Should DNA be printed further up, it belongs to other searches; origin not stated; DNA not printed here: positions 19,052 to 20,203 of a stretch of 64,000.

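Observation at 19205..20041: A DapF-like domain is fused in frame to the C terminus of the CarB paralogue and lacks the first catalytic cysteine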

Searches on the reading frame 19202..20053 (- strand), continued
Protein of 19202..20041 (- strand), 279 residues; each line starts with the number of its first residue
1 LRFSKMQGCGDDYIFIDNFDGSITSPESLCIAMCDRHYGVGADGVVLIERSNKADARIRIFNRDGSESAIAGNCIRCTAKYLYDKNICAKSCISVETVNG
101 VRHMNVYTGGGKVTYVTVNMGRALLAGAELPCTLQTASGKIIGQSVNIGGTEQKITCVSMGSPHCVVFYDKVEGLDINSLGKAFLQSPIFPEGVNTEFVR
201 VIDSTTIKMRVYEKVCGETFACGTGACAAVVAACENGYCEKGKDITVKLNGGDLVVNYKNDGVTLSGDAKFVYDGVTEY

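Call 80: search_solved_structures(query=window:19205-20041:-, show_alignments=5, max_evalue=1e-42)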
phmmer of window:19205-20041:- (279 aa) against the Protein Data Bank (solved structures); distinct sequences matched with E-value up to 1e-42: 11.
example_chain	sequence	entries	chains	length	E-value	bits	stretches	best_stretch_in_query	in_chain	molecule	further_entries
2otn_A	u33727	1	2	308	8.9e-59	202.4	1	2-279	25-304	Diaminopimelate epimerase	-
9mro_A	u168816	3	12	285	6.6e-56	193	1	2-275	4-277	Diaminopimelate epimerase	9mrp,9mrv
3ejx_A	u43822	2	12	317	1.7e-49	172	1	1-275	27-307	Diaminopimelate epimerase, chloroplastic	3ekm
8qzy_A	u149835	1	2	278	3.5e-46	161.1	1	1-276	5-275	Diaminopimelate epimerase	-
1bwz_A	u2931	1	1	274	1.5e-43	152.5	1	2-276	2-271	PROTEIN (DIAMINOPIMELATE EPIMERASE)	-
2q9h_A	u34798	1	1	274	1.8e-43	152.2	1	2-276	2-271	Diaminopimelate epimerase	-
1gqz_A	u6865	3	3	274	2.5e-43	151.7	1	2-276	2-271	DIAMINOPIMELATE EPIMERASE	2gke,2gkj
5ygu_A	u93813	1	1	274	6.4e-43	150.4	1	2-276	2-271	Diaminopimelate epimerase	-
6d13_A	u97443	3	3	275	6.4e-43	150.4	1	2-276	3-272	Diaminopimelate epimerase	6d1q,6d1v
4ijz_A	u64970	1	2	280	6.8e-43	150.3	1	2-276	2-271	Diaminopimelate epimerase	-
5ha4_A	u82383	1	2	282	9.5e-43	149.9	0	1-276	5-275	Diaminopimelate epimerase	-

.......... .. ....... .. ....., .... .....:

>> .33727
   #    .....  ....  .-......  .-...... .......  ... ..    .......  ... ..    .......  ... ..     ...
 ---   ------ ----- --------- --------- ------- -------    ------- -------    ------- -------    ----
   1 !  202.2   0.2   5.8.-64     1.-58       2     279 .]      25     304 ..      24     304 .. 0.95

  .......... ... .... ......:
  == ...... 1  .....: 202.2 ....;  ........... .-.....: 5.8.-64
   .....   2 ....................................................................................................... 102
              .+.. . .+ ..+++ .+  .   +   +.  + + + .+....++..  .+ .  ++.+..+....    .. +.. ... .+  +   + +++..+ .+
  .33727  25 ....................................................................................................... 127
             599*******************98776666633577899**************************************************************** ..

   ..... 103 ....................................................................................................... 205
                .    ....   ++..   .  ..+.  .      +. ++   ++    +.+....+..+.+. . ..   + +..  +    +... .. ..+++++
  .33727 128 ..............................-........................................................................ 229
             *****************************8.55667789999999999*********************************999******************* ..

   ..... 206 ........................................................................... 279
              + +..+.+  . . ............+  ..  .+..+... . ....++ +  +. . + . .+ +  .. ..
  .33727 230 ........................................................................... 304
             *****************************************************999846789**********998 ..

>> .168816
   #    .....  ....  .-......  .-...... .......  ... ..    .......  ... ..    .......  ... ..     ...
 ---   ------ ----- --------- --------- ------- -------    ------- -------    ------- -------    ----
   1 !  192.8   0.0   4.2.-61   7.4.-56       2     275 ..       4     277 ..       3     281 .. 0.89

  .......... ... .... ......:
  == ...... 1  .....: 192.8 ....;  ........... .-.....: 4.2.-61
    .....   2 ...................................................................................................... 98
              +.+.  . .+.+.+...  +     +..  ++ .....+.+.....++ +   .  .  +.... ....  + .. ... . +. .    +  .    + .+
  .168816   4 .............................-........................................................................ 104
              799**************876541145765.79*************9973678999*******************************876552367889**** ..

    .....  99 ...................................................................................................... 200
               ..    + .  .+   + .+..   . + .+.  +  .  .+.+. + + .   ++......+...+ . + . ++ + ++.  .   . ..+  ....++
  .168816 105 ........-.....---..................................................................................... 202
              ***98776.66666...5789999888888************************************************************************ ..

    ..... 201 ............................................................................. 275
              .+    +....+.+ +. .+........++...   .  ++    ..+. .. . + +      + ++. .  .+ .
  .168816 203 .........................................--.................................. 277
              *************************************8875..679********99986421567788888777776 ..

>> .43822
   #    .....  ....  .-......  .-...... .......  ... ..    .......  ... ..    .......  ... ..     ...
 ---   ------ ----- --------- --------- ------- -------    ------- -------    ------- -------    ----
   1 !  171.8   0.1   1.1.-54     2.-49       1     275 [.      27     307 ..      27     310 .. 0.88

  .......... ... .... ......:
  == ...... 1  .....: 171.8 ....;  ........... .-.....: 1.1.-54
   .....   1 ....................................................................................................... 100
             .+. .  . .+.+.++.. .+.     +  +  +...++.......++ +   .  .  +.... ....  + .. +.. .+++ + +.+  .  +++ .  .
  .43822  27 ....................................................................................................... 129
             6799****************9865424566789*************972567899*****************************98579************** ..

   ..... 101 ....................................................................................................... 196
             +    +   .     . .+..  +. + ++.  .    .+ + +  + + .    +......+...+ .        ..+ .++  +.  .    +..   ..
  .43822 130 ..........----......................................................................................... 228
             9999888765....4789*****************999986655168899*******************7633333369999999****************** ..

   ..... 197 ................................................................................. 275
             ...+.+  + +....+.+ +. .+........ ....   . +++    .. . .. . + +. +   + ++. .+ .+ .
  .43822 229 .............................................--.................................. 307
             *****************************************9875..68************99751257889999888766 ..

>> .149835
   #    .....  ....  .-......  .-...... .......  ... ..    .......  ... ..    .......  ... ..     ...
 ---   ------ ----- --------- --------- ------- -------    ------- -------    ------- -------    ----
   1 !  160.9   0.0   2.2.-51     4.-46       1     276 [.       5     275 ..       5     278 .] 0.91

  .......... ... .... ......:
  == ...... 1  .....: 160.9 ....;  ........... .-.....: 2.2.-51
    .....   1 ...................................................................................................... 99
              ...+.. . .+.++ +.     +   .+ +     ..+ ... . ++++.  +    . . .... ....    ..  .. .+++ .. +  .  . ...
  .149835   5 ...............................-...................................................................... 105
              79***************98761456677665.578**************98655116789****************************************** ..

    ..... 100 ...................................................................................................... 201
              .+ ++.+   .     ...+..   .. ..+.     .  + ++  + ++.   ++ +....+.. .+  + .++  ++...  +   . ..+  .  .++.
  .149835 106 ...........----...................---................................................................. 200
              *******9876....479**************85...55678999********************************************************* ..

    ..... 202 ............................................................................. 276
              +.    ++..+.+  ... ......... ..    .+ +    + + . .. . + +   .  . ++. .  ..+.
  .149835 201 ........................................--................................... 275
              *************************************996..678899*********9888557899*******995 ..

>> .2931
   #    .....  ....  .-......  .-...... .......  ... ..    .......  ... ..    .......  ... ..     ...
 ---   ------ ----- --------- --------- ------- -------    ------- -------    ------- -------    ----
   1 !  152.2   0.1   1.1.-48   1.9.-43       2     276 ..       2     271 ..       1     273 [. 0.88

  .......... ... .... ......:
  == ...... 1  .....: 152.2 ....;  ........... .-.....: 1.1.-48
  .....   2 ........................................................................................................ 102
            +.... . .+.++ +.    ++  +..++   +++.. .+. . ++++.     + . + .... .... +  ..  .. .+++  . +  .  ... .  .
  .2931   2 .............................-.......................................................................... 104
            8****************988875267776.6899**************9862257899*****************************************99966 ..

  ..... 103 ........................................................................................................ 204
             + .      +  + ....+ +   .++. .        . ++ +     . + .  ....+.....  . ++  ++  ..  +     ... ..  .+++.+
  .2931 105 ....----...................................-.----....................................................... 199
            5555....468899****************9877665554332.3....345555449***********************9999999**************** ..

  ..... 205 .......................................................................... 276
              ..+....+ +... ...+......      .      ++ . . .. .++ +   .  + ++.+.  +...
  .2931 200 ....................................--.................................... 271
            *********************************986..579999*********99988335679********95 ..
